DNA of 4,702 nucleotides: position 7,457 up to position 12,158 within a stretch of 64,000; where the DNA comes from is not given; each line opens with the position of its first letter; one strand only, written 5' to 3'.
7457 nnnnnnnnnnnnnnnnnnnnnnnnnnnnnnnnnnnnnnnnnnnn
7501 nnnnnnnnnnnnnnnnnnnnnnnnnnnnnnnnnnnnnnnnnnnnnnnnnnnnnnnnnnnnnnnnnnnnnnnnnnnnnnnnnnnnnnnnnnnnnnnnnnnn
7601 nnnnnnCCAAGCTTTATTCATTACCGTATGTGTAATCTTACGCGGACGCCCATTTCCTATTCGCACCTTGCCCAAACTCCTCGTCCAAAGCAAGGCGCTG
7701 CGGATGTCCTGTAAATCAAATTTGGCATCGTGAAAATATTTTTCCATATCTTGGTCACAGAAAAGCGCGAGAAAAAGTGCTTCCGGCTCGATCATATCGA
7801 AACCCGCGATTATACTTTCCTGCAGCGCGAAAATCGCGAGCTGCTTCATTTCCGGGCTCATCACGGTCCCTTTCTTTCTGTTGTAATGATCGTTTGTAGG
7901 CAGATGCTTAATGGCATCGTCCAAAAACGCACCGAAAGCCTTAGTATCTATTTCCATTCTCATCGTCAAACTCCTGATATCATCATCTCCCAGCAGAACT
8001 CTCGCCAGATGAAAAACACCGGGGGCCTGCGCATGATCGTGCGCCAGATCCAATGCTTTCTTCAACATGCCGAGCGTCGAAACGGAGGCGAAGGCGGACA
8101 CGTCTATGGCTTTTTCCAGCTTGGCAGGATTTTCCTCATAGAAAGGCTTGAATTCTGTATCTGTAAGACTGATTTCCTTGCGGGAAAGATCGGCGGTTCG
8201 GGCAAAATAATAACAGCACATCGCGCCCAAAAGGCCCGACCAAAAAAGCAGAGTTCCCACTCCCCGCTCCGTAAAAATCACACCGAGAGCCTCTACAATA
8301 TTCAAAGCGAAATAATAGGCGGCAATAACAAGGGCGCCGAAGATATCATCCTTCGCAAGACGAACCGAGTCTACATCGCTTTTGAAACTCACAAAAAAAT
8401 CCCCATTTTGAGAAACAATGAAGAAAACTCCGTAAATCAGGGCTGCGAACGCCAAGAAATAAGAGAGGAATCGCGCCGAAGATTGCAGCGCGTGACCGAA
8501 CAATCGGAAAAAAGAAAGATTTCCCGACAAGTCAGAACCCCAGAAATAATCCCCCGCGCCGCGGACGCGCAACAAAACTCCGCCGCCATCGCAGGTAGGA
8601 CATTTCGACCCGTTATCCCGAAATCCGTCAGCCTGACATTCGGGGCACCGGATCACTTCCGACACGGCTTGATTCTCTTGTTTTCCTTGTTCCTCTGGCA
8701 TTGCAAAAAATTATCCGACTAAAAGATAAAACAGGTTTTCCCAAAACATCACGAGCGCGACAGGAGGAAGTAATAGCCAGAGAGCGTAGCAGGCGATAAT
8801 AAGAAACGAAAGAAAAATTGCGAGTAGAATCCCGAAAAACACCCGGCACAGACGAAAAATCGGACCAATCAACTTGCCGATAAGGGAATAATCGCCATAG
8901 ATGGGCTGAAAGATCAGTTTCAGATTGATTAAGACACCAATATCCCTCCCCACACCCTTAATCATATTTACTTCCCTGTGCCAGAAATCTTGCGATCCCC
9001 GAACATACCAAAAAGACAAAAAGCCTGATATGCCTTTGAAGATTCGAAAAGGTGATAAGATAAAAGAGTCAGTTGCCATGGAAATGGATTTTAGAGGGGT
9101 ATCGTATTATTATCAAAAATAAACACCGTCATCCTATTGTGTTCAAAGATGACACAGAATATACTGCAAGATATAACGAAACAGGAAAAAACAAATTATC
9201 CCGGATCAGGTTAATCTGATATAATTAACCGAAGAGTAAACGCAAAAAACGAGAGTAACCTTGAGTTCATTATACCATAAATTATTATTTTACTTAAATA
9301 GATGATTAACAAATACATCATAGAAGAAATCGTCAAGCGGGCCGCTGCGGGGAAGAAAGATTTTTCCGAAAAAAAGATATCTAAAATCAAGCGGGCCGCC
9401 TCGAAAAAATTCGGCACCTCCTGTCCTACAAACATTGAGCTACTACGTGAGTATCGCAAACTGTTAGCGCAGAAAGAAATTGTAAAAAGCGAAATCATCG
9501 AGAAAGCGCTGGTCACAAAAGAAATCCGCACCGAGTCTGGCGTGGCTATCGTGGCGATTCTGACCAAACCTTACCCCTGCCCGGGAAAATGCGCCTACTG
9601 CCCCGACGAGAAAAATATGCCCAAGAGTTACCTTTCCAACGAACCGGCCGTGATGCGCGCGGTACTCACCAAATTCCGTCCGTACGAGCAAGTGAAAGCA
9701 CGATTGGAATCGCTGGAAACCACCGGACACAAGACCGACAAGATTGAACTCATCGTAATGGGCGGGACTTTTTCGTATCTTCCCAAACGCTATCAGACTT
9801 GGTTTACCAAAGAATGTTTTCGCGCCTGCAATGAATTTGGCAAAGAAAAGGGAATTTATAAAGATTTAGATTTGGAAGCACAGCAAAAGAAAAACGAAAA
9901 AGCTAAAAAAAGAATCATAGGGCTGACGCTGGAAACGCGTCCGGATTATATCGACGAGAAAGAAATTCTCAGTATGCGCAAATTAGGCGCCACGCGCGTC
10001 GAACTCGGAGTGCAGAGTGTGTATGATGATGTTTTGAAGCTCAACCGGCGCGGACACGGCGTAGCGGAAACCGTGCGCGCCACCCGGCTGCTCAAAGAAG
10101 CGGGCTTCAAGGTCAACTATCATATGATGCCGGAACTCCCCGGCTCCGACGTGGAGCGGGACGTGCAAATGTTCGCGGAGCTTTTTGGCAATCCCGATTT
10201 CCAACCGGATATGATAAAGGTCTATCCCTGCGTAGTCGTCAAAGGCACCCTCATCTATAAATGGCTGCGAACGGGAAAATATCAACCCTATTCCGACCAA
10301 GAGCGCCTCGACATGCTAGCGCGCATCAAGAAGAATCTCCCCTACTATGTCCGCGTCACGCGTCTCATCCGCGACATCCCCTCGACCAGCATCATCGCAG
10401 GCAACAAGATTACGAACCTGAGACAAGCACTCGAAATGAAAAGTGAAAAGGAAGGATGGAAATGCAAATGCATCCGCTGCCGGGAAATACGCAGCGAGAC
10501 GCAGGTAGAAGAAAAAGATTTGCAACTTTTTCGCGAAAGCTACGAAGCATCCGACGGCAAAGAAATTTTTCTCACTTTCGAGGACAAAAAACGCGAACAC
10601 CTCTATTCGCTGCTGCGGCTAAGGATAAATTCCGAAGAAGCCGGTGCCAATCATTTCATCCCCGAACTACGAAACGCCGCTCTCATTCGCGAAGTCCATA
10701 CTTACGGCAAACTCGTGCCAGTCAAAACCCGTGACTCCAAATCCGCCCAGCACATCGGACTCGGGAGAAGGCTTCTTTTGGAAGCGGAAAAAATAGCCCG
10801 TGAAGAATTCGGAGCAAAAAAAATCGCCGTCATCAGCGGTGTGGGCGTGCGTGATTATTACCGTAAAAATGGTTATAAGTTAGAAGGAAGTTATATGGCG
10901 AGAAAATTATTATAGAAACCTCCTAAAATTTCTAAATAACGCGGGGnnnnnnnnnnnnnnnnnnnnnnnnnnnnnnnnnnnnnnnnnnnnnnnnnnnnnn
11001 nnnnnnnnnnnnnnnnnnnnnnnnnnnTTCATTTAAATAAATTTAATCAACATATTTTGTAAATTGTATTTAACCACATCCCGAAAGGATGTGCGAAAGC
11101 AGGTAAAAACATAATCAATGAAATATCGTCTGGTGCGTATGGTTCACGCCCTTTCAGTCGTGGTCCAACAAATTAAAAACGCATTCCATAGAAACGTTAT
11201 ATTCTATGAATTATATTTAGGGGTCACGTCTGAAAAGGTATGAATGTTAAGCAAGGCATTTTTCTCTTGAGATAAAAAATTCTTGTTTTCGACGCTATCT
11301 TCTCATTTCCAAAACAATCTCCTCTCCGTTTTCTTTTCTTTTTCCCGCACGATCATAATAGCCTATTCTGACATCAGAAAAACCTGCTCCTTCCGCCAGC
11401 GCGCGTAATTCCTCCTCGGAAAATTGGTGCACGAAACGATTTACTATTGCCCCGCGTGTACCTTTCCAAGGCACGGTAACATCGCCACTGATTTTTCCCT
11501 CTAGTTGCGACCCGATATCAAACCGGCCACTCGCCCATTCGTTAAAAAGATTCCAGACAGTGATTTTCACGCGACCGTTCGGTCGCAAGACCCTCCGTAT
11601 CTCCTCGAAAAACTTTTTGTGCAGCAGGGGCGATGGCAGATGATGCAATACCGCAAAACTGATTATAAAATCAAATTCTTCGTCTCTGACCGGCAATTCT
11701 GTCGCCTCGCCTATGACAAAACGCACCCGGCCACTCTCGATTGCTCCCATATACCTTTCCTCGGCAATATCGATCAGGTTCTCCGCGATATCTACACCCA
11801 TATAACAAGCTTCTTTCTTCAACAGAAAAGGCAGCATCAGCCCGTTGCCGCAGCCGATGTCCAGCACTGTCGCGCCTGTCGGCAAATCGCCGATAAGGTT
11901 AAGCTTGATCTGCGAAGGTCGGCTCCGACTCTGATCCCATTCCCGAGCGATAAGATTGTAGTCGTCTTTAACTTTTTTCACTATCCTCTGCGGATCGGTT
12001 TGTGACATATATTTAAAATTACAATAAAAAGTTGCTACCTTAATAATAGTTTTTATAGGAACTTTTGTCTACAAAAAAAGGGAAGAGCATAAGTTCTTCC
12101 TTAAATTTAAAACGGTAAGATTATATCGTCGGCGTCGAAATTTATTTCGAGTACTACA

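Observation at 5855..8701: Membrane-tethered Hsp100/Clp ATPase with zinc ribbon, sequence-dead D1 ring, and no M-domain or IGF loop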

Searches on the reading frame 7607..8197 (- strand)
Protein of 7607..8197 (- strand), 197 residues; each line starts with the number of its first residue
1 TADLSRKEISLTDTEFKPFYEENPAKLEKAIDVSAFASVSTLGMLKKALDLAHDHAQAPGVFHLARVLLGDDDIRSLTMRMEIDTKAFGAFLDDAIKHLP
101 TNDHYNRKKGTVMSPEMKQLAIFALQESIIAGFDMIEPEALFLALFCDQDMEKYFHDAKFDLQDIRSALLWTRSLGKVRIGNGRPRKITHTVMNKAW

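Call 50: search_protein_families(library=pfam, proteins=[window:7607-8197:-], max_evalue=10)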
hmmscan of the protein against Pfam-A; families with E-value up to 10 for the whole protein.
seq(197 aa): 2 families
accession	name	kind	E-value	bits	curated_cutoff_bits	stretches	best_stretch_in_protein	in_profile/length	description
PF02861.25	Clp_N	-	0.002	18.7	20.7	1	126-169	3-48/53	Clp amino terminal domain, pathogenicity island component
PF00441.29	Acyl-CoA_dh_1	-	0.21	12.1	22.4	1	39-103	20-82/150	Acyl-CoA dehydrogenase, C-terminal domain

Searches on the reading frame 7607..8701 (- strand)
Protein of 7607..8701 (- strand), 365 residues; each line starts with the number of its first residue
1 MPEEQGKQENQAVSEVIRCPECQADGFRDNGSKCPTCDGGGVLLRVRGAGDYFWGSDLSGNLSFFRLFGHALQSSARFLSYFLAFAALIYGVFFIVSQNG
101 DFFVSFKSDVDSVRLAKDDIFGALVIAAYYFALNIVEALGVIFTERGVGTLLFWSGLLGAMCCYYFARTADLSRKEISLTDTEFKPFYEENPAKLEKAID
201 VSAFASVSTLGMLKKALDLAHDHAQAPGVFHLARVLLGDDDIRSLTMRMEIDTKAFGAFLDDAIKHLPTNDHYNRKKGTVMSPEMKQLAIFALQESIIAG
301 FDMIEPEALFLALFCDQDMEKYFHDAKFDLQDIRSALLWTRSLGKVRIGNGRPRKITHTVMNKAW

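Call 11: find_homologous_proteins(query=window:7607-8701:-, max_evalue=0.001)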
Query seq(365 aa) (365 aa): 1 proteins with E <= 0.001 among 6504 candidates.
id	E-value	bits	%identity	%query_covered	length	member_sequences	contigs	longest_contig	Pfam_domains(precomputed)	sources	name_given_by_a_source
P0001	1.4e-167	576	68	100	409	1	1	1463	PF02861.26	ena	-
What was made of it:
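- Tried and rejected: Word-indexed homologue search with only the N-terminal 365 aa: one hit (call 11).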

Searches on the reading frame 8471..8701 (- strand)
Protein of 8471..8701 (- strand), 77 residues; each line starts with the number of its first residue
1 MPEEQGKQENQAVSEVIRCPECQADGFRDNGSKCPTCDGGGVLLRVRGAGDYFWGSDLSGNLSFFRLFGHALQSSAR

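Call 50: search_protein_families(library=pfam, proteins=[window:8471-8701:-], max_evalue=10)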
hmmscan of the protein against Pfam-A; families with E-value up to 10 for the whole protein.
seq(77 aa): 16 families
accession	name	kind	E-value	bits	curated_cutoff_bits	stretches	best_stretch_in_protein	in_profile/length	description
PF00684.25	DnaJ_CXXCXGXG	-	0.0014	19.3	32.7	2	19-47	1-31/65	DnaJ central domain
PF14354.12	Lar_restr_allev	-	0.0092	16.6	28.6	2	33-50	5-22/58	Restriction alleviation protein Lar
PF15777.11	Anti-TRAP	-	0.0094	16.4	32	2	31-48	30-47/59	Tryptophan RNA-binding attenuator protein inhibitory protein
PF07191.17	Zn_ribbon_6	-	0.025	15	25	1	8-53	8-51/67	Double zinc ribbon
PF01396.24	Zn_ribbon_Top1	-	0.077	13.2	32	1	32-54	2-22/39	Topoisomerase DNA binding C4 zinc finger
PF01155.25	HypA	-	0.094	13.2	28.9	1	11-41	65-96/112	Hydrogenase/urease nickel incorporation, metallochaperone, hypA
PF08274.17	Zn_Ribbon_YjdM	-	0.12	12.9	30.8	1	18-25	4-11/30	PhnA Zinc-Ribbon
PF14690.11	Zn_ribbon_ISL3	-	0.18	12.7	25.5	1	16-33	2-19/47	zinc-finger of transposase IS204/IS1001/IS1096/IS1165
PF02591.20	Zn_ribbon_9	-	0.18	12.4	29.1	1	14-24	21-31/33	C4-type zinc ribbon domain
PF03918.19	CcmH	-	0.21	11.3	25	1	3-29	22-48/143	Cytochrome C biogenesis protein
PF06677.18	Auto_anti-p27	-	0.24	12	24.1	2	33-52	17-34/40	Sjogren's syndrome/scleroderma autoantigen 1 (Autoantigen p27)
PF03811.18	Zn_ribbon_InsA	-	0.37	11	26.1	1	17-33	6-22/35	InsA N-terminal domain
PF14369.11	Zn_ribbon_19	-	0.47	11.1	30.8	0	16-24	20-29/35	zinc-ribbon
PF23451.1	Zn_ribbon_PaaD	-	0.67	10.1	27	0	5-28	3-26/53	PaaD zinc beta ribbon domain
PF21002.2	TMEM106_N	-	1.2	10.3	24.5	0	15-26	53-64/91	Transmembrane protein 106 N-terminal region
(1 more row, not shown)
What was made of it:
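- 8543..8662 (-): N-terminal C4 zinc ribbon (aa 14-53), made of two CxxCxGxG-like knuckles. The best Pfam match in 4/4 divergent members is DnaJ_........, but it is sub-threshold (E 3e-4 to 1.4e-3, 19-21 bits against a cut-off of 32.7; call 50).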

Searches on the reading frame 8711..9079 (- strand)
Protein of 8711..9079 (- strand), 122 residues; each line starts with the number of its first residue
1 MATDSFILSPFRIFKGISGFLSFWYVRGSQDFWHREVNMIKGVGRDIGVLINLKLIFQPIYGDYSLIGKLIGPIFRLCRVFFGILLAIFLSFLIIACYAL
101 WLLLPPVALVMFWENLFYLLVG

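Call 22: search_protein_families(library=pfam, proteins=[window:8711-9079:-], max_evalue=0.001)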
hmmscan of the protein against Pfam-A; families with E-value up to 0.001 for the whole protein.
window:8711-9079:- (122 aa): 0 families

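Call 47: find_homologous_proteins(query=window:8714-9079:-, max_evalue=0.001)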
Query window:8714-9079:- (122 aa): 40 proteins with E <= 0.001 among 46 candidates.
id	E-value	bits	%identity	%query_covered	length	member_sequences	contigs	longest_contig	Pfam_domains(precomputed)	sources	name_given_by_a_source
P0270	1.9e-73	263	100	100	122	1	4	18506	-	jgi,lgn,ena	jgi:hypothetical protein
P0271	1.1e-59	218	83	100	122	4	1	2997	-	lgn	-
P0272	5.2e-55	203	79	99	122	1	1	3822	-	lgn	-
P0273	7.3e-54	200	78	98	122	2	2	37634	-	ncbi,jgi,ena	ncbi:MAG: hypothetical protein WCQ96_02810 [Patescibacteria group bacterium]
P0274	1.6e-53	198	78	98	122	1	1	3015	-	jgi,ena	-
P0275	1.8e-44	169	100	69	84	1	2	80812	-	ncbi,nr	ncbi:MAG: hypothetical protein PHX30_01145 [Candidatus Pacebacteria bacterium]|nr:hypothetical prote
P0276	2.1e-44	169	66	98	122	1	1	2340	-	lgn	-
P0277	1.4e-41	160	64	99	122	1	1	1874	-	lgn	-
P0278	1.5e-38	150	58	98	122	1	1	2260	-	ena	-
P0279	3.2e-36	142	59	98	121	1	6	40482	-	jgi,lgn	jgi:hypothetical protein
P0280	1.4e-34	137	53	98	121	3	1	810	-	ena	-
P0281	8.6e-34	135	53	95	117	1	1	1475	-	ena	-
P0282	4.4e-33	132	52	99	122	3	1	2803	-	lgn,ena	-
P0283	1.2e-32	131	53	95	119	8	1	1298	-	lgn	-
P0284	1.8e-32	130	51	98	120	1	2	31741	-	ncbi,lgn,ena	-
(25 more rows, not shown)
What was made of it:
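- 8711..9079 (-): Partner gene: a 122-aa protein with no family assignment. It has a long N-terminal helix, a conserved motif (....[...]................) and a hydrophobic stretch of about 40 aa with a conserved LP(P) kink. Its stop codon lies 9 nt before the Clp ATG. 40 homologues, all named 'hypothetical' where a source gives a name (call 47).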

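Call 60: search_protein_families(library=padloc, proteins=[window:8714-9079:-], max_evalue=0.01)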
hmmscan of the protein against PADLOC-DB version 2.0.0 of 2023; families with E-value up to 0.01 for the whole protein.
window:8714-9079:- (122 aa): 0 families

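Call 61: search_protein_families(library=ncbifam, proteins=[window:8714-9079:-], max_evalue=0.001)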
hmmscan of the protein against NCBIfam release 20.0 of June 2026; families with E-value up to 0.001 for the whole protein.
window:8714-9079:- (122 aa): 0 families
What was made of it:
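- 8711..9079 (-): No Pfam, NCBIfam or PADLOC hit (calls 22, 60, 61).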

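Call 64: predict_structure(alignment_id=A2)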
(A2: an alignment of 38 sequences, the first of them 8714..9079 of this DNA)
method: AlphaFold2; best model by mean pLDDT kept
length: 122 residues; sequences in the alignment: 38
mean_pLDDT: 81.3   pTM: 0.57
mean pLDDT of the five models: 81.3, 76.5, 76.1, 75.2, 75.1
residues with pLDDT >= 90: 19; 70-90: 86; 50-70: 17; < 50: 0
segments of 3 or more residues with pLDDT < 50: none
pLDDT, mean of each block of 10 residues (from residue 1): 60 84 89 87 76 70 74 83 88 92 90 86 70
secondary structure, 60 per line:
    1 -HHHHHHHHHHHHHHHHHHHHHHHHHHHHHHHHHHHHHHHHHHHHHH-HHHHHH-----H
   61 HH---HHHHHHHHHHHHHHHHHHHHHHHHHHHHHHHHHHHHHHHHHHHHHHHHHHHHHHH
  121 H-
elements in order: H2-47 H49-54 H66-121

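Call 68: fold_search(model_id=the predicted structure, library=pdb)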
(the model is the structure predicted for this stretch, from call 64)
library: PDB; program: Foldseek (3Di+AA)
matches with E <= 10: 39; with E <= 0.001: 0
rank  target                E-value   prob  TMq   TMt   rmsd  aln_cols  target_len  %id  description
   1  4ijj_B                4.5e+00  0.28  0.39  0.37   4.2        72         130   11  Structure of transcription factor DksA2 from Pseudomonas aeruginosa (released 2013-02-27)
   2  8px9_B                4.5e+00  0.20  0.39  0.12   5.7        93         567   14  Structure of the antibacterial peptide ABC transporter McjD, solved at wavelength 2.75 A (released 2023-10-25)
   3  5wkq_B                4.7e+00  0.20  0.46  0.38   7.2       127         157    8  2.10 A resolution structure of IpaB (residues 74-242) from Shigella flexneri (released 2018-05-16)
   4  9l76_B                4.7e+00  0.07  0.23  0.25  17.8        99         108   17  Structures and mechanism of the nicotinamide nucleotide transhydrogenase from E. coli (released 2026-01-07)
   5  3sjq_D                5.0e+00  0.38  0.39  0.58   3.5        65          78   14  Crystal structure of a small conductance potassium channel splice variant complexed with calcium-calmodulin (released 2012-05-30)
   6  3r84_F                5.7e+00  0.06  0.24  0.32   8.8        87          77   10  Structure of the Mediator head subcomplex Med11/22 (released 2011-04-27)
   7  4mt8_A                6.0e+00  0.28  0.47  0.55   4.2        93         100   11  Structure of the ERS1 dimerization and histidine phosphotransfer domain from Arabidopsis thaliana (released 2014-10-01)
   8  3u0c_A                6.0e+00  0.15  0.43  0.37   6.4       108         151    7  Crystal structure of N-terminal region of Type III Secretion First Translocator IpaB (residues 74-224) (released 2012-02-15)
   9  7w5z_X                6.0e+00  0.12  0.34  0.34   5.0        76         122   18  Cryo-EM structure of Tetrahymena thermophila mitochondrial complex IV, composite dimer model (released 2022-04-06)
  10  3r84_X                6.4e+00  0.18  0.38  0.57   5.2        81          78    7  Structure of the Mediator head subcomplex Med11/22 (released 2011-04-27)
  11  5sv1_J                6.4e+00  0.10  0.34  0.22  10.8       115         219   12  Structure of the ExbB/ExbD complex from E. coli at pH 4.5 (released 2016-09-28)
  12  8b6h_EG               6.4e+00  0.04  0.20  0.24   8.9        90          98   14  Cryo-EM structure of cytochrome c oxidase dimer (complex IV) from respiratory supercomplex of Tetrahymena thermophila (released 2023-03-29)
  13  4mtx_A                7.2e+00  0.23  0.48  0.58   4.1        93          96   11  Structure of the ERS1 dimerization and histidine phosphotransfer domain from Arabidopsis thaliana (released 2014-10-01)
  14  5c21_B                7.2e+00  0.12  0.45  0.23   8.6       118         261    8  Crystal structure of native HlyD from E. coli (released 2016-02-17)
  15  9lws_B                7.2e+00  0.11  0.42  0.25   8.1       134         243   13  Cryo-EM structure of PI3Kalpha H1047R in complex with compound UCL-TRO-1938 (released 2025-10-15)
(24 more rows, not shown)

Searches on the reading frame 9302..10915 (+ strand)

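Call 22: search_protein_families(library=pfam, proteins=[window:9302-10915:+], max_evalue=0.001)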
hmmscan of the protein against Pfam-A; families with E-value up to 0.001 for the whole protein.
window:9302-10915:+ (537 aa): 2 families
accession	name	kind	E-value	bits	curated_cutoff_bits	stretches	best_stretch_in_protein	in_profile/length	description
PF16199.10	Radical_SAM_C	-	9.2e-20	71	31.9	1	302-378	1-80/85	Radical_SAM C-terminal domain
PF04055.27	Radical_SAM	-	2.2e-18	67.4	29.5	1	93-289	7-164/166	Radical SAM superfamily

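Call 61: search_protein_families(library=ncbifam, proteins=[window:9302-10915:+], max_evalue=0.001)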
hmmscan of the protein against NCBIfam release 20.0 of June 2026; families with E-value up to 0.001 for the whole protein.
window:9302-10915:+ (537 aa): 15 families
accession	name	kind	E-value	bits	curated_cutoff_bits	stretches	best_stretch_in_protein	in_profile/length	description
TIGR01211.1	ELP3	subfamily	1.1e-181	604.9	350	1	13-536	5-522/522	tRNA uridine(34) 5-carboxymethylaminomethyl modification radical SAM/GNAT enzyme Elp3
TIGR01212.1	TIGR01212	equivalog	5.6e-23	81.5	180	1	201-378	105-283/302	tRNA modification radical SAM protein MnmL/YtqA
TIGR03994.1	rSAM_HemZ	equivalog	6.1e-10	38.8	321.4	1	205-340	172-304/401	coproporphyrinogen dehydrogenase HemZ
TIGR00539.1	hemN_rel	equivalog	1.2e-09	37.8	205.4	1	204-328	85-204/361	radical SAM family heme chaperone HemW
NF006060.0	PRK08207.1-3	equivalog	2.7e-09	36.3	653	1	205-338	240-372/477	coproporphyrinogen III oxidase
NF006067.1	PRK08208.1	equivalog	6.5e-09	35.2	380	1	198-323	117-240/427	STM4012 family radical SAM protein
NF006062.0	PRK08207.1-5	equivalog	2e-08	33.5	1007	1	203-324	237-357/476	coproporphyrinogen III oxidase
TIGR04013.1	B12_SAM_MJ_1487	hypoth_equivalog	4.4e-08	32.4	251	1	211-285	246-321/382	TIGR04013 family B12-binding domain/radical SAM domain-containing protein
NF005133.0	PRK06582.1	equivalog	8e-08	31.7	597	1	207-333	99-222/390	coproporphyrinogen III oxidase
NF004567.0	PRK05904.1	equivalog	1.6e-06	27.6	355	1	185-274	69-159/353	coproporphyrinogen III oxidase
NF006061.0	PRK08207.1-4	equivalog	1.7e-06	27.1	702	1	203-285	262-346/501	coproporphyrinogen III oxidase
TIGR01210.1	TIGR01210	equivalog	5.9e-06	25.7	212.15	1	203-329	101-229/313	archaeosine biosynthesis radical SAM protein RaSEA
NF006066.0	PRK08207.2-5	equivalog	7.7e-05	21.5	1117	1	212-315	288-389/518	coproporphyrinogen III oxidase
NF006059.0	PRK08207.1-1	equivalog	0.00075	18.3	1012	0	208-284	265-343/496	coproporphyrinogen III oxidase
TIGR00538.1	hemN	equivalog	0.00098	18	324.95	0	206-309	138-239/454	oxygen-independent coproporphyrinogen III oxidase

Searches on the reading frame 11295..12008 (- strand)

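Call 22: search_protein_families(library=pfam, proteins=[window:11295-12008:-], max_evalue=0.001)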
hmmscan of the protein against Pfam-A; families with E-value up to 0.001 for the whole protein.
window:11295-12008:- (237 aa): 9 families
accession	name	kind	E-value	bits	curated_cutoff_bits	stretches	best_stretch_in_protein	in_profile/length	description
PF08241.18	Methyltransf_11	-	6.2e-23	81.7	21.2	1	49-147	1-93/95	Methyltransferase domain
PF13649.12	Methyltransf_25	-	2.9e-22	79.6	27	1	48-145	1-97/97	Methyltransferase domain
PF13489.12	Methyltransf_23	-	6.6e-20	71.9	27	1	32-213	10-162/164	Methyltransferase domain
PF13847.12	Methyltransf_31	-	6.2e-18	65.3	27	1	45-153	4-113/145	Methyltransferase domain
PF08242.18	Methyltransf_12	-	2.2e-15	57.6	30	1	49-147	1-98/98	Methyltransferase domain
PF01209.24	Ubie_methyltran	-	1.6e-10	41.2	20.1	1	43-149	46-151/233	ubiE/COQ5 methyltransferase family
PF02353.26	CMAS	-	4.7e-08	33.1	27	1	41-149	59-164/273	Mycolic acid cyclopropane synthetase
PF05175.20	MTS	-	5.1e-06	26.7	23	1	43-152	28-140/170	Methyltransferase small domain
PF08003.17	Methyltransf_9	-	7.8e-05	22.2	23.8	1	39-145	111-213/315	Protein of unknown function (DUF1698)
